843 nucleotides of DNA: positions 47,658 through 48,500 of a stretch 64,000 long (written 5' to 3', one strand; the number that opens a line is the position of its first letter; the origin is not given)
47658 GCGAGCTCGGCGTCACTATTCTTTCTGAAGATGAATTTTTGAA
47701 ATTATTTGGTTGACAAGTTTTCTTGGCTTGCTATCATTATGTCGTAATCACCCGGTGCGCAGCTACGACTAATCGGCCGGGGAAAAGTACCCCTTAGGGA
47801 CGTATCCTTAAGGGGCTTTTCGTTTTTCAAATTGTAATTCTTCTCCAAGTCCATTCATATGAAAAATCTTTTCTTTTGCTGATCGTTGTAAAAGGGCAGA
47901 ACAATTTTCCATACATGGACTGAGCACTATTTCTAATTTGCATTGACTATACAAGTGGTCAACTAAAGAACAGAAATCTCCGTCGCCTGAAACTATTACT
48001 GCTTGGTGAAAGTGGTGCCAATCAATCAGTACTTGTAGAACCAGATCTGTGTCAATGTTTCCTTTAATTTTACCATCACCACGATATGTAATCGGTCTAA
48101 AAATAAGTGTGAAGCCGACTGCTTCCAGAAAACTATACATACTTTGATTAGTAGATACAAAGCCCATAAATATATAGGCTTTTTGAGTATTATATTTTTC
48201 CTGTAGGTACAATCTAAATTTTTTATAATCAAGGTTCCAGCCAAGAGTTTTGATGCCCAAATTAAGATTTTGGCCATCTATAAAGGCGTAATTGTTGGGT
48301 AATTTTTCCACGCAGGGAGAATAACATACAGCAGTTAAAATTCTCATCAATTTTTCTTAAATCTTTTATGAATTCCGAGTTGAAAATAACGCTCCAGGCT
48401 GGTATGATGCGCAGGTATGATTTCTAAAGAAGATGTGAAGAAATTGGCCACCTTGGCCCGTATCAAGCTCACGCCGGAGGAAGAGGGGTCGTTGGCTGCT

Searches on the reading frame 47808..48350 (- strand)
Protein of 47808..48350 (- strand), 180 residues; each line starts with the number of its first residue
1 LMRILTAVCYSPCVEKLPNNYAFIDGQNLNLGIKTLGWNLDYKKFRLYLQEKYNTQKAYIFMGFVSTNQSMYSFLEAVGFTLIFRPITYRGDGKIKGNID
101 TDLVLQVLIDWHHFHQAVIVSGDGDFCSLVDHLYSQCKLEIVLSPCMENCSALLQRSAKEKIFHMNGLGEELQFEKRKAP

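Call 48: search_protein_families(library=pfam, proteins=[window:47808-48350:-], max_evalue=0.0001)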
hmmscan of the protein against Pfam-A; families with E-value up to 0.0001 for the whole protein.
window:47808-48350:- (180 aa): 1 family
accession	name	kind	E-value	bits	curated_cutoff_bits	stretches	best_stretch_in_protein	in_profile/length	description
PF01936.24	NYN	-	2.9e-14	54.2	24.2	1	23-160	5-140/145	NYN domain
